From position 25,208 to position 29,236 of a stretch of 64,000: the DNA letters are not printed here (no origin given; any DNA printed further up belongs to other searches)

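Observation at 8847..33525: Signalling supercluster: four stand-alone Hpt proteins wired to hybrid kinases and REC-containing c-di-GMP enzymes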

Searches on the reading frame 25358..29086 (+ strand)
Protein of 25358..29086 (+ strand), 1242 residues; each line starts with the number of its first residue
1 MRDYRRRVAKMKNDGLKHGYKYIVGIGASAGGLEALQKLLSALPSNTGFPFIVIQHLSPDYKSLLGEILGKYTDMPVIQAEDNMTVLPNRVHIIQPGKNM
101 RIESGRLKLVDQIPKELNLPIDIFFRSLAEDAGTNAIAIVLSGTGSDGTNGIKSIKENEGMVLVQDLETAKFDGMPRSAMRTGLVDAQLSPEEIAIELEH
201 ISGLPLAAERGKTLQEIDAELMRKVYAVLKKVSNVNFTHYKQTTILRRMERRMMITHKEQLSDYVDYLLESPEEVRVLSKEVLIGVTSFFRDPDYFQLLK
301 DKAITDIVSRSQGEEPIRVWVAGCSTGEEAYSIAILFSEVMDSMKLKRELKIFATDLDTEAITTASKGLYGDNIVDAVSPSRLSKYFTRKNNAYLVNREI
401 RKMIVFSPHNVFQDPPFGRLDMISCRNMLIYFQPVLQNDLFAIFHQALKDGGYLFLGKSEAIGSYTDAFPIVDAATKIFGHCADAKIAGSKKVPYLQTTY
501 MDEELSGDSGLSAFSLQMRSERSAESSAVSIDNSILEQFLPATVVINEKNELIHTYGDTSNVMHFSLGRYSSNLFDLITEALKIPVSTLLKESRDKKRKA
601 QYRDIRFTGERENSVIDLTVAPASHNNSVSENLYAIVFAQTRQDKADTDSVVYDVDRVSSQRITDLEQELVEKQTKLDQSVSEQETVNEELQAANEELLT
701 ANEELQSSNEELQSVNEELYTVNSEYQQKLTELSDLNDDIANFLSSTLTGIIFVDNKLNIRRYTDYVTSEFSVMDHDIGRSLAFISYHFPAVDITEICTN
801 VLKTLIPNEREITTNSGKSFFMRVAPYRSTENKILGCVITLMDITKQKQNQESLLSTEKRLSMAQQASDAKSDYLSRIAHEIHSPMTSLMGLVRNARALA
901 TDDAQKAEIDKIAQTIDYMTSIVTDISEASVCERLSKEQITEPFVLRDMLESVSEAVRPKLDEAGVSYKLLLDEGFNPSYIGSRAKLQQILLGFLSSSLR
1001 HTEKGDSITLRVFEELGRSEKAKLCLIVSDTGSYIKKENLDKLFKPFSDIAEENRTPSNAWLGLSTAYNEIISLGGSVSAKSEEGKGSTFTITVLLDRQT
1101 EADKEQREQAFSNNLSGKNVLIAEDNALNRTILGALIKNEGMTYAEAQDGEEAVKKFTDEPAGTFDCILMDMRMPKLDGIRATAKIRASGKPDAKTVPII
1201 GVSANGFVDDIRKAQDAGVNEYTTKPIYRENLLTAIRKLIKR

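Call 4: search_protein_families(library=pfam, proteins=[window:25358-29086:+], max_evalue=0.01)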
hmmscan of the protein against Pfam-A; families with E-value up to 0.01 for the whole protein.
window:25358-29086:+ (1242 aa): 10 families
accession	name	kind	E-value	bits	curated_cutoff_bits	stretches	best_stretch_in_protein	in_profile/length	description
PF01339.22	CheB_methylest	-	2.7e-57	193.7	24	1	24-197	1-173/174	CheB methylesterase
PF01739.24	CheR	-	1.3e-56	191.5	27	1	286-476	2-193/195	CheR methyltransferase, SAM binding domain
PF00072.30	Response_reg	-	3.2e-24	85.7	30.2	1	1120-1237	1-111/111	Response regulator receiver domain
PF13596.12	PAS_10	-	3.9e-20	72.9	22.1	1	741-845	2-106/106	PAS domain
PF02518.31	HATPase_c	-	1e-16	61.8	26.4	1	984-1096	3-109/111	Histidine kinase-, DNA gyrase B-, and HSP90-like ATPase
PF03705.20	CheR_N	-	8e-09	35.5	27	1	228-272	9-53/53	CheR methyltransferase, all-alpha domain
PF00512.31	HisKA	-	3.8e-07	30.5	26.9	1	870-927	1-58/66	His Kinase A (phospho-acceptor) domain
PF08614.16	ATG16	-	0.0086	16.7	33.7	1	649-738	71-151/200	Autophagy protein 16 (ATG16)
PF13489.12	Methyltransf_23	-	0.0091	16.2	27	0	404-456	62-116/164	Methyltransferase domain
PF10473.14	CENP-F_leu_zip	-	0.0095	16.4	34.5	1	661-744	24-110/140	Leucine-rich repeats of kinetochore protein Cenp-F/LEK1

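Call 14: find_related_loci(query=window:25358-29086:+, collection=genome_contigs, flank=10000)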
Query window:25358-29086:+ (1242 aa) in genome_contigs; peptide patterns used: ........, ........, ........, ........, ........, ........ (x = any residue, [..] = any of these).
166 stretches matched a pattern; 137 encode a relative of the query (tblastn E <= 1e-3); the best 80 are kept; 79 distinct loci.
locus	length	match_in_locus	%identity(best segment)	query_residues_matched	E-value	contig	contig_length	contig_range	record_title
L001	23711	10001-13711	73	11-1242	0e+0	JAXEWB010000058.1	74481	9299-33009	MAG: Sphaerochaetaceae bacterium isolate SUG3679 k141_14049, whole genome shotgun sequence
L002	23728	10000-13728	72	6-1242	0e+0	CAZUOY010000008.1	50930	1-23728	MAG TPA_asm: uncultured Oscillospiraceae bacterium isolate SRP192927_co6_652 genome assembly, contig: NODE_915_length_50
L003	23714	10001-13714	72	10-1242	0e+0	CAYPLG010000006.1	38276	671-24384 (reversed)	MAG TPA_asm: uncultured Oscillospiraceae bacterium isolate SRP192927_co4_343 genome assembly, contig: NODE_1524_length_3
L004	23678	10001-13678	72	21-1241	0e+0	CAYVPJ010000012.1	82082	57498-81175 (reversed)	MAG TPA_asm: uncultured Oscillospiraceae bacterium isolate SRP192927_co6_234 genome assembly, contig: NODE_280_length_82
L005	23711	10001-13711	68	11-1242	0e+0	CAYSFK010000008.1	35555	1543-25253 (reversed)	MAG TPA_asm: uncultured Oscillospiraceae bacterium isolate SRP192927_co4_1091 genome assembly, contig: NODE_1768_length_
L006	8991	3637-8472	67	20-1242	0e+0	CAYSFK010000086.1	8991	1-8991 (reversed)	MAG TPA_asm: uncultured Oscillospiraceae bacterium isolate SRP192927_co4_1091 genome assembly, contig: NODE_19657_length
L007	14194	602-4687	65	22-1242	0e+0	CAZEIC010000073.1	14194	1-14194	MAG TPA_asm: uncultured Oscillospiraceae bacterium isolate SRP192927_co6_284 genome assembly, contig: NODE_10238_length_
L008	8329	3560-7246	64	20-1241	0e+0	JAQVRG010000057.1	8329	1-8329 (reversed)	MAG: Eubacteriales bacterium isolate STF1_245 NODE_29430_length_8329_cov_2.741648_Sandtown_F1, whole genome shotgun sequ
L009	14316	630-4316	65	20-1241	0e+0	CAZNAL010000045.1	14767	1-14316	MAG TPA_asm: uncultured Oscillospiraceae bacterium isolate SRP294416_co1_778 genome assembly, contig: NODE_8478_length_1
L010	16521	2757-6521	61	6-1242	0e+0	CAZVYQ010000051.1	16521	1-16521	MAG TPA_asm: uncultured Lachnospiraceae bacterium isolate SRP192927_co1_508 genome assembly, contig: NODE_7413_length_16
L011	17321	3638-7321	62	22-1242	0e+0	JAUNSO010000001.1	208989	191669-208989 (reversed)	MAG: bacterium isolate S4R_St_43 NODE_15_length_208989_cov_19.818732, whole genome shotgun sequence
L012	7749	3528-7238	61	13-1242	0e+0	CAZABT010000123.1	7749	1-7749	MAG TPA_asm: uncultured Lachnospiraceae bacterium isolate SRP192927_co1_929 genome assembly, contig: NODE_24922_length_7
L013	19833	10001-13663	62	22-1241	0e+0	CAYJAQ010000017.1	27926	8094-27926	MAG TPA_asm: uncultured Staphylococcaceae bacterium isolate ERP122455_co1_206 genome assembly, contig: NODE_195_length_2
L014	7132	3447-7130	60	22-1242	0e+0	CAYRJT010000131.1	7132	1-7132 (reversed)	MAG TPA_asm: uncultured Lachnospiraceae bacterium isolate SRP192927_co1_119 genome assembly, contig: NODE_28311_length_7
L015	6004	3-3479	64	95-1242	0e+0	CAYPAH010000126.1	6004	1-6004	MAG TPA_asm: uncultured Oscillospiraceae bacterium isolate SRP192927_co2_545 genome assembly, contig: NODE_30053_length_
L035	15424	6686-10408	73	5-1242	0e+0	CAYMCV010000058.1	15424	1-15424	MAG TPA_asm: uncultured Lachnospiraceae bacterium isolate SRP192927_co3_722 genome assembly, contig: NODE_8748_length_15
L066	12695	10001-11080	30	872-1232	2e-37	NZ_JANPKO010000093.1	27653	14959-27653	MAG: Sphingomonas sp. isolate VAR_61_metabat_222 VAR_61_k141_2078489, whole genome shotgun sequence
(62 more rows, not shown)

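Call 34: search_protein_families(library=ncbifam, proteins=[window:25388-29086:+], max_evalue=0.001)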
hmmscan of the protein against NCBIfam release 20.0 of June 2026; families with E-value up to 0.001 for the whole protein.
window:25388-29086:+ (1232 aa): 106 families (the best 25 are shown)
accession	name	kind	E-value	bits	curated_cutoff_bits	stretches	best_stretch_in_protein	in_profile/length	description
TIGR02956.1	TMAO_torS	equivalog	2.4e-54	184.8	676.5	1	835-1230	439-820/967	TMAO reductase system sensor histidine kinase/response regulator TorS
NF041947.1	LuxQ_Vibrio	equivalog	2.3e-46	158.1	1200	1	708-1228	329-837/843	quorum-sensing autoinducer 2 sensor kinase/phosphatase LuxQ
NF008318.0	PRK11107.1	equivalog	1.3e-45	155.9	890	2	853-1130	285-559/920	two-component sensor histidine kinase BarA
NF009206.0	PRK12555.1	subfamily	1.8e-45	155.4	342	2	11-190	153-334/340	chemotaxis-specific protein-glutamate methyltransferase CheB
NF008302.0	PRK11091.1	equivalog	1.7e-42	145.6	838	1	658-1230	85-643/779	aerobic respiration two-component sensor histidine kinase ArcB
NF001965.0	PRK00742.1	subfamily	4e-42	144.7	293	2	12-188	168-349/357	chemotaxis-specific protein-glutamate methyltransferase CheB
NF011874.0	PRK15347.1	equivalog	8.2e-42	143.3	852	2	1109-1226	692-806/921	two component system sensor kinase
NF045901.1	HisKinLetSLeg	equivalog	5.3e-36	124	1650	2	1105-1231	669-790/906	two-component system sensor histidine kinase LetS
NF008543.0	PRK11466.1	equivalog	1.5e-33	115.7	982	1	851-1226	434-794/914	TMAO reductase system sensor histidine kinase/response regulator TorS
NF008099.0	PRK10841.1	equivalog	3.1e-32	111.3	920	2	827-1100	441-704/949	two-component system sensor histidine kinase RcsC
NF007902.0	PRK10611.1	equivalog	4.6e-31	108.1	435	1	213-459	28-273/287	protein-glutamate O-methyltransferase CheR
NF046044.1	PnpS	equivalog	4.3e-30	105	400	1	692-1084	19-389/390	two-component system histidine kinase PnpS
NF038297.2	hybrid_HK_HrmK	equivalog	2.5e-29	102.4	725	1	656-1227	33-605/607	hybrid histidine kinase/response regulator HrmK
NF008468.0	PRK11360.1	equivalog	4e-25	88.2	646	1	716-1090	259-612/616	two-component system sensor histidine kinase AtoS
NF007420.1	PRK09959.1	equivalog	4.7e-25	87.4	1995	1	831-1228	685-1072/1197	acid-sensing system histidine kinase EvgS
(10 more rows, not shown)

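Call 49: search_protein_families(library=pfam, proteins=[L011:15759-17210:+, L035:327-1940:+, L002:20797-23727:+], max_evalue=0.001)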
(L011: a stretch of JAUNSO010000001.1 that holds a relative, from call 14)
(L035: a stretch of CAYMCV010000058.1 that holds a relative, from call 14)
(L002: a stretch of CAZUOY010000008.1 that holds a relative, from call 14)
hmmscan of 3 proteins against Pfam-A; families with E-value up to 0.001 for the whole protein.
L011:15759-17210:+ (483 aa): 3 families
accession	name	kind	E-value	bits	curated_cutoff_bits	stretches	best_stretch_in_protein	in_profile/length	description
PF00072.30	Response_reg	-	2.2e-27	95.8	30.2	1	4-115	1-109/111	Response regulator receiver domain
PF12833.13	HTH_18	-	6.3e-21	74.9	33.6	1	396-472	3-79/80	Helix-turn-helix domain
PF00165.29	HTH_AraC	-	3.3e-15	56.2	26.6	1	436-472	7-42/42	Bacterial regulatory helix-turn-helix proteins, AraC family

L035:327-1940:+ (537 aa): 3 families
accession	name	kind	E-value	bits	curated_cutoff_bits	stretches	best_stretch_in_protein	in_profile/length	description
PF00072.30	Response_reg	-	9e-29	100.3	30.2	1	4-117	1-110/111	Response regulator receiver domain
PF12833.13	HTH_18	-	1e-19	71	33.6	1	455-530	5-80/80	Helix-turn-helix domain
PF00165.29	HTH_AraC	-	8e-17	61.4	26.6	2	492-529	6-42/42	Bacterial regulatory helix-turn-helix proteins, AraC family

L002:20797-23727:+ (977 aa): 6 families
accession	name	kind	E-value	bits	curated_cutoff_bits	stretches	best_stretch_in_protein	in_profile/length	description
PF08447.18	PAS_3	-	3.4e-48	162.3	25.6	4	848-925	3-79/89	PAS fold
PF13426.13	PAS_9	-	5.4e-24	84.9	27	1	847-938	14-103/103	PAS domain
PF00072.30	Response_reg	-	3.8e-22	79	30.2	1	5-119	1-110/111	Response regulator receiver domain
PF08448.16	PAS_4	-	1.6e-18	67.3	23.1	1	708-817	3-109/110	PAS fold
PF00989.32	PAS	-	8.7e-15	55.2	22.6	0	578-678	5-103/113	PAS fold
PF13188.13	PAS_8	-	5e-07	29.8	21.8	0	452-510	2-55/65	PAS domain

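Call 52: search_solved_structures(query=window:25388-29086:+, max_evalue=0.00001)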
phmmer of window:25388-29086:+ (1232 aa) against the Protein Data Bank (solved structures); distinct sequences matched with E-value up to 0.00001: 160 (the best 60 are shown).
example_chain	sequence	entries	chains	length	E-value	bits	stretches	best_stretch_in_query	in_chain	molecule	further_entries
5xly_A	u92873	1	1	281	4.1e-32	114.3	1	219-467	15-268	Chemotaxis protein methyltransferase 1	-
5xlx_A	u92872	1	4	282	4.2e-32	114.3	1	219-467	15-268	Chemotaxis protein methyltransferase 1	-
5y4r_A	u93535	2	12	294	4.8e-32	114.1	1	219-466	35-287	Chemotaxis protein methyltransferase 1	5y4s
6qrj_A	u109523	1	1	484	5.8e-32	113.8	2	1104-1228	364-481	Hybrid kinase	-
5ftw_A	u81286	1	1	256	2.4e-30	108.5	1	220-466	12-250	CHEMOTAXIS PROTEIN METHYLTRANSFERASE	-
1af7_A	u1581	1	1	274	3.5e-26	94.7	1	209-459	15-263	CHEMOTAXIS RECEPTOR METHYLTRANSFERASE CHER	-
1bc5_A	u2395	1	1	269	3.8e-26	94.6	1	213-459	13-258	CHEMOTAXIS RECEPTOR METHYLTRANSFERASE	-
6ymz_A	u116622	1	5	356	1.6e-23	85.9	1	12-183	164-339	Protein-glutamate methylesterase/protein-glutamine glutaminase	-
1a2o_A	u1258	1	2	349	4.3e-23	84.4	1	12-179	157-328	CHEB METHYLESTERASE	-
7esg_A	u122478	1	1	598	3.5e-22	81.4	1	15-185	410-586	Glutathione S-transferase,Protein-glutamate methylesterase/protein-glutamine glutaminase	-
1chd_A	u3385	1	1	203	3.1e-21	78.3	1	12-179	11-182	CHEB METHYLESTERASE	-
7p8e_A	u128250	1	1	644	3.5e-20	74.8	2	1102-1228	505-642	Receiver domain of histidine kinase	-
3sft_A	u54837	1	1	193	2.7e-19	71.9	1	13-183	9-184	Chemotaxis response regulator protein-glutamate methylesterase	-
7z8n_A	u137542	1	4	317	2e-17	65.7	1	852-1087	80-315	Histidine kinase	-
7c1j_A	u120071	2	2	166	6.9e-17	63.9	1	1106-1227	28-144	Histidine kinase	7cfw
1m5t_A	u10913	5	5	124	1.1e-09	40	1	1108-1232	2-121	cell division response regulator DivK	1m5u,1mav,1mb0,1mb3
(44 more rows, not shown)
